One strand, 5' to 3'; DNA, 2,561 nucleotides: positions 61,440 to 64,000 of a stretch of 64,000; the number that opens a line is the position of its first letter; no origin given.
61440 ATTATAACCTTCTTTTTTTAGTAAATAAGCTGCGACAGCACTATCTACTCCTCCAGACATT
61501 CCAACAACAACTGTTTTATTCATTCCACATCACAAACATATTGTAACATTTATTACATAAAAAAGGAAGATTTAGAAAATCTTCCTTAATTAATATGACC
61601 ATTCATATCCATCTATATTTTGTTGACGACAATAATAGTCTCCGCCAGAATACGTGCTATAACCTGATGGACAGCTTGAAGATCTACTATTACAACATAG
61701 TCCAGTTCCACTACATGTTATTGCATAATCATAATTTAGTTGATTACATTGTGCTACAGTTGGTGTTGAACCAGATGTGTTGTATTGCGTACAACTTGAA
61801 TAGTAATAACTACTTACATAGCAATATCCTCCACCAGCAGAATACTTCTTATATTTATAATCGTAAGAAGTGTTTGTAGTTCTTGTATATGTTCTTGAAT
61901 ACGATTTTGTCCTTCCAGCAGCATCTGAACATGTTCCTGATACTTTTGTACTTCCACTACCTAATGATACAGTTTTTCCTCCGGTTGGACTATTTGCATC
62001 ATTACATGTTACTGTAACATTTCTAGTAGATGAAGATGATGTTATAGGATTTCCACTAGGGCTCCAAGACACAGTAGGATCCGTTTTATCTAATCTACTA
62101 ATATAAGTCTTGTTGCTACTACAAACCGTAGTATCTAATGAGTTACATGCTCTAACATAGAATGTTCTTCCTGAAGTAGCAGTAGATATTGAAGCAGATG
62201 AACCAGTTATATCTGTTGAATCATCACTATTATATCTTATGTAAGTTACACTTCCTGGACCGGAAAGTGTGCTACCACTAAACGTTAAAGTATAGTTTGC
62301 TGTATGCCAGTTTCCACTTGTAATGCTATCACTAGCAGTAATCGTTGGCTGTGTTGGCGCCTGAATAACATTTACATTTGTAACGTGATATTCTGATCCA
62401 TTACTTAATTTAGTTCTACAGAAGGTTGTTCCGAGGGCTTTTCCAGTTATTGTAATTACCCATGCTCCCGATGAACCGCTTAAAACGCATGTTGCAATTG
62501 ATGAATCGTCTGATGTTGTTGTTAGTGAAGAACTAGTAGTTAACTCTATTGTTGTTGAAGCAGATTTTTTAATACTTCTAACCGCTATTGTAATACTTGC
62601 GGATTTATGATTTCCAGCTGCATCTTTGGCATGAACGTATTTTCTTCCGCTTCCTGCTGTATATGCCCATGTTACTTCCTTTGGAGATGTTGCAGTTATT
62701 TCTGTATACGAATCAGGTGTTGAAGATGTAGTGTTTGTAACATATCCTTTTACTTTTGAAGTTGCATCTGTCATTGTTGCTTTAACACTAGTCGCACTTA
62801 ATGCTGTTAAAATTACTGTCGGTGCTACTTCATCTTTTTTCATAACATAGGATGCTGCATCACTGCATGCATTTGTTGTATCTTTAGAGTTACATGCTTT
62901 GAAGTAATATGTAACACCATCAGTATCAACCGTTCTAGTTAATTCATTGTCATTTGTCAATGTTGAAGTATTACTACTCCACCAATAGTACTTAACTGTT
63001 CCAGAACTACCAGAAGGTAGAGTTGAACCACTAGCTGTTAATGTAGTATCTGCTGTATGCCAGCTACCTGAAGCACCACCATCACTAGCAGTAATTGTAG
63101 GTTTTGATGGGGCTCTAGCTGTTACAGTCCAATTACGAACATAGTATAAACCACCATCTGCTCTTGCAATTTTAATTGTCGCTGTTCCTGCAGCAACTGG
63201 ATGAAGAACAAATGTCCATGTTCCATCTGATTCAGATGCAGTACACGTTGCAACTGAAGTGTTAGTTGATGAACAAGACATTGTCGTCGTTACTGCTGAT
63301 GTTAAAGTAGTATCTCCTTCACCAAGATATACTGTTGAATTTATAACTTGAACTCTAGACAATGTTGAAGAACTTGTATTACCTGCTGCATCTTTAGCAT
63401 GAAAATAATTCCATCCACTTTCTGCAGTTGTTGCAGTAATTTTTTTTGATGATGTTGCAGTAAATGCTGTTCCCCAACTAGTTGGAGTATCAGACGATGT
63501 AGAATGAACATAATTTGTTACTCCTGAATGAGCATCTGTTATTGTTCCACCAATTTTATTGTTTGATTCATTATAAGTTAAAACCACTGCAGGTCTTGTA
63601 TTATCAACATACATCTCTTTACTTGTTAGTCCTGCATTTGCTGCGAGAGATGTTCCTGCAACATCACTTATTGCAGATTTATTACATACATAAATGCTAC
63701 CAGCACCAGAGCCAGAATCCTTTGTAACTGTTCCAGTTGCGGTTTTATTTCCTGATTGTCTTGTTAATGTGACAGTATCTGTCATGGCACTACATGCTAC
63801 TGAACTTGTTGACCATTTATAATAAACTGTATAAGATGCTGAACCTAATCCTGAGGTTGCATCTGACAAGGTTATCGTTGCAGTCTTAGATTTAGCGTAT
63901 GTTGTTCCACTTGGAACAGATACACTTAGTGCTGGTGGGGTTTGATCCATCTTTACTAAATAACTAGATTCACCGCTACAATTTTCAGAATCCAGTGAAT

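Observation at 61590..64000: Giant modular Ser/Thr-rich surface protein with alternating A/B domain repeats and a Cys/Tyr-rich C-terminus resembling that of the TasA-like paralogs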

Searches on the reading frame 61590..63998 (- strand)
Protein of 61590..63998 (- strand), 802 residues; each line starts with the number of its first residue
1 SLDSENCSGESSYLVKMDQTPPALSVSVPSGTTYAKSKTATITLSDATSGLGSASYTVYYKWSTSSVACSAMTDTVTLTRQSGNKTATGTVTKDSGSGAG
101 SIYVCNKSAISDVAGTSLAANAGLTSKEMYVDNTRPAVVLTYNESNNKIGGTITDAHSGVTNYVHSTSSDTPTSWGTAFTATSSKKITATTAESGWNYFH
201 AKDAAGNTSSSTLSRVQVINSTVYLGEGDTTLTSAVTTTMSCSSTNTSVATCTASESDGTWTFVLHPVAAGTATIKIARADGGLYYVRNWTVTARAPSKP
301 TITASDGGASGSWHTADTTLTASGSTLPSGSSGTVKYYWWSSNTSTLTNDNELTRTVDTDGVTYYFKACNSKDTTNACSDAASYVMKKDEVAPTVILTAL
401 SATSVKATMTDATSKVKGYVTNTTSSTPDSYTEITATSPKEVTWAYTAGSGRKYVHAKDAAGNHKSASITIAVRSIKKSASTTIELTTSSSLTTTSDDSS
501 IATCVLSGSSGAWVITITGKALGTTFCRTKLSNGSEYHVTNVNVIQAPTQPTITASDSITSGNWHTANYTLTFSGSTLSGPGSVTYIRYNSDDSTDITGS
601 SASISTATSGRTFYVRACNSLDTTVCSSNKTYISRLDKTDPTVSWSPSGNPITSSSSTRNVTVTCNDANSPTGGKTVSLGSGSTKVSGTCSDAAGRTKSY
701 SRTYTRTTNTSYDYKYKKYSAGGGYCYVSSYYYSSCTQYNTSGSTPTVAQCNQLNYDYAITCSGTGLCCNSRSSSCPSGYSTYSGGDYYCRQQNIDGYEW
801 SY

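Call 8: search_protein_families(library=pfam, proteins=[window:61590-63998:-], max_evalue=1)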
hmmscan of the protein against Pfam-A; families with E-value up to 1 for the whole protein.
window:61590-63998:- (802 aa): 0 families

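Call 14: find_homologous_proteins(query=window:61590-63998:-)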
Query window:61590-63998:- (802 aa): 3 proteins with E <= 0.001 among 8000 candidates.
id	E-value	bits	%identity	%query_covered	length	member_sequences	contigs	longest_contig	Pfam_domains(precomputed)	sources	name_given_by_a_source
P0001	4.2e-47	180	30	43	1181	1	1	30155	PF07963.18,PF19081.7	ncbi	-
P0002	4.2e-36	143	42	14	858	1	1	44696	PF07963.18,PF19081.7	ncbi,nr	ncbi:MAG: type II secretion system protein, partial [Firmicutes bacterium]|nr:type II secretion syst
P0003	1.4e-25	108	39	16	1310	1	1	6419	-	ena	-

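Call 16: find_related_loci(query=window:61590-63998:-, collection=genome_contigs, flank=10000)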
Query window:61590-63998:- (802 aa) in genome_contigs; peptide patterns used: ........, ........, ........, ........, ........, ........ (x = any residue, [..] = any of these).
36 stretches matched a pattern, but none encodes a relative of the query by tblastn (E <= 1e-3).

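Call 17: search_protein_families(library=ncbifam, proteins=[window:61590-63998:-, P0001, P0002, P0003], max_evalue=1)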
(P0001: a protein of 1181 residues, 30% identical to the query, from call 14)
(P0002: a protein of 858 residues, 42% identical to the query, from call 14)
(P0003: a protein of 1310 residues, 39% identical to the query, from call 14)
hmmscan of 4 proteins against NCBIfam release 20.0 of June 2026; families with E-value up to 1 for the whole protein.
window:61590-63998:- (802 aa): 0 families

P0001 (1181 aa): 10 families
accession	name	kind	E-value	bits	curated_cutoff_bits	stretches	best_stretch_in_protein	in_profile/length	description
NF040999.1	pilin_ComGC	equivalog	2.4e-09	37.3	75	1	7-60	2-54/84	competence type IV pilus major pilin ComGC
TIGR01710.1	typeII_sec_gspG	equivalog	2e-07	31.1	88.85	1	8-59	2-52/134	type II secretion system major pseudopilin GspG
NF041013.1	T4P_ComGE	equivalog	1.4e-06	28.3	49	1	5-62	2-59/83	competence type IV pilus minor pilin ComGE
TIGR01708.2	typeII_sec_gspH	equivalog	1.1e-05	25.5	80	1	8-36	3-31/169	type II secretion system minor pseudopilin GspH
TIGR02532.1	IV_pilin_GFxxxE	domain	1.2e-05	24.9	16.3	1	7-29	2-24/24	prepilin-type N-terminal cleavage/methylation domain-containing protein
TIGR02596.1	TIGR02596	subfamily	0.00048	20.3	70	1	9-34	1-26/196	Verru_Chthon cassette protein D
NF007862.0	PRK10574.1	equivalog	0.00099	19.3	138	1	4-33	2-31/145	prepilin peptidase-dependent pilin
NF040982.1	ComGD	equivalog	0.0015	19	70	1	7-42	2-37/139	competence type IV pilus minor pilin ComGD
NF041002.1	pilin_ComGF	equivalog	0.0089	16.3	80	1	7-42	2-36/139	competence type IV pilus minor pilin ComGF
NF005741.0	PRK07565.1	subfamily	0.011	14.9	303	0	659-708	93-142/335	dihydroorotate dehydrogenase-like protein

P0002 (858 aa): 12 families
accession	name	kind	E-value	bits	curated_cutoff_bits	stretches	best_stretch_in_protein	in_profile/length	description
TIGR01710.1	typeII_sec_gspG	equivalog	1.3e-08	34.9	88.85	1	6-73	1-68/134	type II secretion system major pseudopilin GspG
NF047446.1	barrel_OmpL47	domain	9.7e-07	29.2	40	2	460-527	8-62/68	OmpL47-type beta-barrel domain-containing protein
TIGR02532.1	IV_pilin_GFxxxE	domain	3.8e-06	26.5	16.3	1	5-27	1-23/24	prepilin-type N-terminal cleavage/methylation domain-containing protein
NF040999.1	pilin_ComGC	equivalog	1.4e-05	25.2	75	1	5-59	1-55/84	competence type IV pilus major pilin ComGC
TIGR01708.2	typeII_sec_gspH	equivalog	0.00013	22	80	1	6-31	2-27/169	type II secretion system minor pseudopilin GspH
NF007862.0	PRK10574.1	equivalog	0.00014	22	138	1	3-38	2-37/145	prepilin peptidase-dependent pilin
NF041013.1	T4P_ComGE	equivalog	0.00024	21.1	49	1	3-39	1-37/83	competence type IV pilus minor pilin ComGE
NF041775.1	typeIV_PilA_Myxo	equivalog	0.00032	20.8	400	1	2-40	7-45/214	type IV pilin protein PilA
TIGR02596.1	TIGR02596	subfamily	0.0034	17.5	70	1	8-33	1-26/196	Verru_Chthon cassette protein D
NF041002.1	pilin_ComGF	equivalog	0.065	13.5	80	1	5-41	1-36/139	competence type IV pilus minor pilin ComGF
NF033558.1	transpos_IS1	equivalog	0.074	13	100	1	96-168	3-75/199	IS1 family transposase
NF040982.1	ComGD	equivalog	0.2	12.1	70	1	5-40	1-35/139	competence type IV pilus minor pilin ComGD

P0003 (1310 aa): 1 family
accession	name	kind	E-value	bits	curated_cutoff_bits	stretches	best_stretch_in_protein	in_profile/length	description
NF047446.1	barrel_OmpL47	domain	1.2e-05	25.6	40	3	580-646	6-63/68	OmpL47-type beta-barrel domain-containing protein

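Call 18: search_protein_families(library=pfam, proteins=[P0001, P0002, P0003], max_evalue=0.1)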
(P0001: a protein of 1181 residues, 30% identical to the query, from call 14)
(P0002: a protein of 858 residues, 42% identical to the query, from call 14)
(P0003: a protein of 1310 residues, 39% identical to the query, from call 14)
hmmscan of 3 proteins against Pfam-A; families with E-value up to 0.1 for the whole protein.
P0001 (1181 aa): 6 families
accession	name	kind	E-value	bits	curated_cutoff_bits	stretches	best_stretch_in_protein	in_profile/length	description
PF07963.17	N_methyl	-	3.4e-07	30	21.2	1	4-29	2-27/27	Prokaryotic N-terminal methylation motif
PF19081.6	Ig_7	-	5.4e-07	30.3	27.3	2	502-579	1-74/84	Ig-like domain CHU_C associated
PF18748.7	HMUDK_HMUD1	-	2.5e-05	24.3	27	0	559-586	15-41/196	5-hmdU DNA kinase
PF19454.4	DUF5992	-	0.024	15.1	23.8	0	805-836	25-56/106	Family of unknown function (DUF5992)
PF02012.26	BNR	-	0.037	14.4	27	0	276-286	2-12/12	BNR/Asp-box repeat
PF03579.19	SHP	-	0.04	14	27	0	9-39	18-48/65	Small hydrophobic protein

P0002 (858 aa): 6 families
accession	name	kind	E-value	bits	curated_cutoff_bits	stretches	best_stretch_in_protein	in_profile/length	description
PF07963.17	N_methyl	-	5.9e-08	32.4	21.2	1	3-27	2-26/27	Prokaryotic N-terminal methylation motif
PF19081.6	Ig_7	-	9.2e-06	26.3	27.3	2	629-710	1-78/84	Ig-like domain CHU_C associated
PF18748.7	HMUDK_HMUD1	-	0.0051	16.8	27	0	775-815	12-48/196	5-hmdU DNA kinase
PF19454.4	DUF5992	-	0.018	15.5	23.8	0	581-615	18-52/106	Family of unknown function (DUF5992)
PF19077.6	Big_13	-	0.03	15.2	27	1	449-536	15-102/102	Bacterial Ig-like domain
PF05207.18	Zn_ribbon_CSL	-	0.053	13.7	29.2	0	111-131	16-35/55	CSL zinc finger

P0003 (1310 aa): 5 families
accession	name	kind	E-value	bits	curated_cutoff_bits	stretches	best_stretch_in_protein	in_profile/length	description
PF09479.16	Flg_new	-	1.7e-07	31.7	27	1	782-836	10-65/65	Listeria-Bacteroides repeat domain (List_Bact_rpt)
PF07495.19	Y_Y_Y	-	0.00054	20.2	26.6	1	611-652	23-63/65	Y_Y_Y domain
PF08308.17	PEGA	-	0.0056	17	20.8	0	984-1013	32-61/71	PEGA domain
PF19077.6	Big_13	-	0.013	16.4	27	1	985-1016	62-94/102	Bacterial Ig-like domain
PF12245.14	Big_3_2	-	0.02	15.5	23.3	1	950-1014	48-112/122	Bacterial Ig-like domain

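Call 22: find_encoding_contigs(protein=P0001, flank=10000, max_places=3)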
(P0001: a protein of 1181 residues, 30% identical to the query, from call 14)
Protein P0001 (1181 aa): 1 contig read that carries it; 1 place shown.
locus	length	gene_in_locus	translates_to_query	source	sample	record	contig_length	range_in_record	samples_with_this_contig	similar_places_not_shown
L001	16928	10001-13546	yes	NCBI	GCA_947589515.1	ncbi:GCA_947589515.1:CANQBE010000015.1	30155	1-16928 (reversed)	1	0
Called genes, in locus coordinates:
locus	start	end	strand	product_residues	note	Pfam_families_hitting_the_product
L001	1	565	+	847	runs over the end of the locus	PF01832:Glucosaminidase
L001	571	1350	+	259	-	-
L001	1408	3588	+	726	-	PF02534:T4SS-DNA_transf, PF01935:DUF87 (weak), PF10412:TrwB_AAD_bind, PF12696:TraG-D_C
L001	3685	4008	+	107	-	PF00581:Rhodanese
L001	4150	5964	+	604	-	PF00009:GTP_EFTU, PF01926:MMR_HSR1 (weak), PF03144:GTP_EFTU_D2, PF22042:EF-G_D2, PF14492:EFG_III (faint), PF00679:EFG_C, PF21018:BipA_C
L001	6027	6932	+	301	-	-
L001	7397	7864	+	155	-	PF01252:Peptidase_A8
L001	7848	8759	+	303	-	PF01479:S4, PF00849:PseudoU_synth_2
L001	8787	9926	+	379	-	PF01694:Rhomboid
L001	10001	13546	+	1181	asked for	PF07963:N_methyl (weak), PF19081:Ig_7 (faint)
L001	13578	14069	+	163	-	-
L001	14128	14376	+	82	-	PF06135:IreB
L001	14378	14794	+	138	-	PF03652:RuvX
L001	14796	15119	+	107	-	PF06949:DUF1292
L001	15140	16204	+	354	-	PF02618:YceG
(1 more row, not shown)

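Call 23: find_encoding_contigs(protein=P0002, flank=10000, max_places=3)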
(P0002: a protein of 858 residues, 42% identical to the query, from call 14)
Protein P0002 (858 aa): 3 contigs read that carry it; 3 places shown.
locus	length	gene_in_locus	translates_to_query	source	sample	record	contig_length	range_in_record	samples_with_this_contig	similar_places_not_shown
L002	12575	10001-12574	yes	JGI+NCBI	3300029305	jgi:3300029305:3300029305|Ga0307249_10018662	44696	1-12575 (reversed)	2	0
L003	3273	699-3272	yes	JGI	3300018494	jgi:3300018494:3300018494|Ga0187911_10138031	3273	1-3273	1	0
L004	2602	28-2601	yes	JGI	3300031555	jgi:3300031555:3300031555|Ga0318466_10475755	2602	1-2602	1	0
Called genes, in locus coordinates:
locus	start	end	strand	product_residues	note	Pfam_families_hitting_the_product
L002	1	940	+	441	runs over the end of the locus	PF25888:WHD_DnaB, PF07261:DnaB_2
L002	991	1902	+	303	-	PF01695:IstB_IS21, PF03969:AFG1_ATPase (weak), PF06309:Torsin (weak)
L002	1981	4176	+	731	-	PF03717:PBP_dimer, PF00905:Transpeptidase, PF03793:PASTA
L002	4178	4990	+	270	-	PF06541:ABC_trans_CmpB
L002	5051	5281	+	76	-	-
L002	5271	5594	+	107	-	PF07875:Coat_F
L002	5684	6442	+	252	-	-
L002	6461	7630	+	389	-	PF13421:Band_7_1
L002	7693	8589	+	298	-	PF00005:ABC_tran, PF13304:AAA_21, PF13732:DrrA1-3_C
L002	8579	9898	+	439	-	PF12698:ABC2_membrane_3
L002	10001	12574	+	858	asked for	PF07963:N_methyl, PF19081:Ig_7 (faint)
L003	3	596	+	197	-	?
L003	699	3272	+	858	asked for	PF07963:N_methyl, PF19081:Ig_7 (faint)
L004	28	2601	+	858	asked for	PF07963:N_methyl, PF19081:Ig_7 (faint)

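Call 24: find_related_loci(query=window:61590-63998:-, collection=metagenome_contigs, flank=10000)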
Query window:61590-63998:- (802 aa) in metagenome_contigs; peptide patterns used: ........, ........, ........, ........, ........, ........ (x = any residue, [..] = any of these).
70 stretches matched a pattern, but none encodes a relative of the query by tblastn (E <= 1e-3).

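Call 30: search_protein_representatives(protein=window:61590-63998:-)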
Query: 802 residues. Proteins with E-value up to 0.001 (for the whole library): 156; up to 1e-10: 83; up to 1e-30: 19. The best 150 are listed.
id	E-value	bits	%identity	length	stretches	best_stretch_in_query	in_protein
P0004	2.7e-174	598.4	42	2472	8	389-652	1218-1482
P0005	4.9e-87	309.9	39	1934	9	547-665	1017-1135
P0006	4.3e-72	260.5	43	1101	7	547-644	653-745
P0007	7.2e-70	253.2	37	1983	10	546-640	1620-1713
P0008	1.3e-61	225.9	35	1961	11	548-664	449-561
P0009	1.4e-60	222.5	45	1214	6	547-641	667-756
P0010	1.5e-56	209.1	34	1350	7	10-146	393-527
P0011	2.2e-56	208.6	44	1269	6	296-447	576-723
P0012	7.0e-50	187.1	38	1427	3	205-644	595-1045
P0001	1.3e-47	179.5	39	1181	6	296-393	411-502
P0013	2.0e-45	172.4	44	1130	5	549-644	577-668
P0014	2.7e-44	168.6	46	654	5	547-640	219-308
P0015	9.5e-43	163.5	47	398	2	11-141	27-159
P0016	3.1e-41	158.5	38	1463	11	295-385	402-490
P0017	1.1e-40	156.6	42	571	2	22-150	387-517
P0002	1.3e-36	143.2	50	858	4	547-643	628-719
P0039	3.2e-20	89.0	43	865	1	20-202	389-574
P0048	3.9e-17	78.8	33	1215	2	14-212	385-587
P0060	6.7e-14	68.1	32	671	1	408-775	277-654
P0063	1.3e-13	67.1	52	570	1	545-643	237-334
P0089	2.0e-10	56.6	28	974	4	4-262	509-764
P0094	1.5e-09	53.7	32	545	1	462-789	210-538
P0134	2.7e-06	43.0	32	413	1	547-784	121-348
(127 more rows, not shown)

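Call 42: list_cluster_members(proteins=[P0004, P0012, P0063, P0094, P0060, P0009, P0011, P0005, P0010, P0001])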
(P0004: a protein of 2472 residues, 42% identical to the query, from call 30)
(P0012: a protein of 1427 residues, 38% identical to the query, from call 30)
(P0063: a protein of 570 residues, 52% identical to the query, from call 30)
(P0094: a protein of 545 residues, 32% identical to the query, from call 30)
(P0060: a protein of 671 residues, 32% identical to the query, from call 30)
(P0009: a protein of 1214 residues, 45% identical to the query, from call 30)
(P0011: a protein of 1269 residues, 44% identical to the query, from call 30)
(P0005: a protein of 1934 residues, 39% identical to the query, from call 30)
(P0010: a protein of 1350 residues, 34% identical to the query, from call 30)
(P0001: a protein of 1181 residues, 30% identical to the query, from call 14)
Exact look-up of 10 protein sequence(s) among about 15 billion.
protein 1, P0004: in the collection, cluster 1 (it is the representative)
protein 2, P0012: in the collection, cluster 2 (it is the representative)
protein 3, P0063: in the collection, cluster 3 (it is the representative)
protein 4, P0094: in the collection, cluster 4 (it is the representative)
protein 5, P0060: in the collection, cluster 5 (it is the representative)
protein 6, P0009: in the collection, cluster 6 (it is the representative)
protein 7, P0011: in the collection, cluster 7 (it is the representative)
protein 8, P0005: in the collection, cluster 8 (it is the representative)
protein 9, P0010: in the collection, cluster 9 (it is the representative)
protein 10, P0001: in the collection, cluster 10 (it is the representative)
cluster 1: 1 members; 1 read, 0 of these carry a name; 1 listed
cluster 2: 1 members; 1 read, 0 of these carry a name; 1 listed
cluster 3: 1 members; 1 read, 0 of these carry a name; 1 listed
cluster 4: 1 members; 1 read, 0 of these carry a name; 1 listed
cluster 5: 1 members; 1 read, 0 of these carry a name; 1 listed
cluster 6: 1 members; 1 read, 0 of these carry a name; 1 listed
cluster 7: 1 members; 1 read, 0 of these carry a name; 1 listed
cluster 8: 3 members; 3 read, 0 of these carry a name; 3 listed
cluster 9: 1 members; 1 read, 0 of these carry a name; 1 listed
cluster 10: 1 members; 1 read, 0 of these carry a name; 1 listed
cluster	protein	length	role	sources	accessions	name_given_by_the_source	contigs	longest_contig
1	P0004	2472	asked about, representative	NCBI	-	-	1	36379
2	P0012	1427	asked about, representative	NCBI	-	-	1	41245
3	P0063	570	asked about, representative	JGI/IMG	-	-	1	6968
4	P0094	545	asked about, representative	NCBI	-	-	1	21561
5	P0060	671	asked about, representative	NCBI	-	-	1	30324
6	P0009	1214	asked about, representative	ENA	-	-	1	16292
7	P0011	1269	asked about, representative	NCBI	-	-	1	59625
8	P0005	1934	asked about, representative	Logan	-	-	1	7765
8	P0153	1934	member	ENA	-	-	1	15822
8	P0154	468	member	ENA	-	-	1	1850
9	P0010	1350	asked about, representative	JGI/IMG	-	-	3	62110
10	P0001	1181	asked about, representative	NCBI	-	-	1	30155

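Call 43: find_encoding_contigs(protein=P0004, flank=10000, max_places=2)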
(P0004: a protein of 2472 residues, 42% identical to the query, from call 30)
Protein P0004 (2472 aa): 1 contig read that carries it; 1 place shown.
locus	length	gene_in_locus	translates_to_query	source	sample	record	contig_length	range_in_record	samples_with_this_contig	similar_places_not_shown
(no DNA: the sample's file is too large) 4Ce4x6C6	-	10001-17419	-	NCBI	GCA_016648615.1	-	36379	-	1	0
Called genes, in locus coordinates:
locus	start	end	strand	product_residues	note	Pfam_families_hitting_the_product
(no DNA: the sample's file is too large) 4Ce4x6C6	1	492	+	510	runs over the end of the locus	PF00133:tRNA-synt_1, PF01406:tRNA-synt_1e (faint), PF01921:tRNA-synt_1f (faint), PF09334:tRNA-synt_1g, PF00133:tRNA-synt_1, PF19303:Anticodon_3 (weak), PF08264:Anticodon_1 (weak)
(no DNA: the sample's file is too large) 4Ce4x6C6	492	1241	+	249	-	PF01026:TatD_DNase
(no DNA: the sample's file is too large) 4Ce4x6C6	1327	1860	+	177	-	-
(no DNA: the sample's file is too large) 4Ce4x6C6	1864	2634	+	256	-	PF00398:RrnaAD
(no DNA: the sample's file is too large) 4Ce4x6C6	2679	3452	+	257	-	PF05582:Peptidase_U57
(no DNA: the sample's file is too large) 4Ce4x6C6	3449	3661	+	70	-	PF06257:VEG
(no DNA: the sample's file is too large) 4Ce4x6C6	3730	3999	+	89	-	PF04026:SpoVG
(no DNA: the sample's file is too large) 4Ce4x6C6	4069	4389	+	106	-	-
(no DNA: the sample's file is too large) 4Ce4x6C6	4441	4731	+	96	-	PF07873:YabP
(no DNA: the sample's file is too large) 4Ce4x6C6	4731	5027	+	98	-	-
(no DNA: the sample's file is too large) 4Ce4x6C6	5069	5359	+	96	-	PF04977:DivIC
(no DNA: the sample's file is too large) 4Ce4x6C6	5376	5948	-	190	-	PF00574:CLP_protease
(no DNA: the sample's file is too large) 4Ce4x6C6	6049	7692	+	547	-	PF20720:nSTAND3 (faint), PF00485:PRK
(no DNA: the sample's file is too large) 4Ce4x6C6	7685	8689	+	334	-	PF00044:Gp_dh_N, PF02800:Gp_dh_C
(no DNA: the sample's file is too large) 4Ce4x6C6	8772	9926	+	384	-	PF00162:PGK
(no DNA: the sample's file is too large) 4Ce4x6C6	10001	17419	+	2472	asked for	-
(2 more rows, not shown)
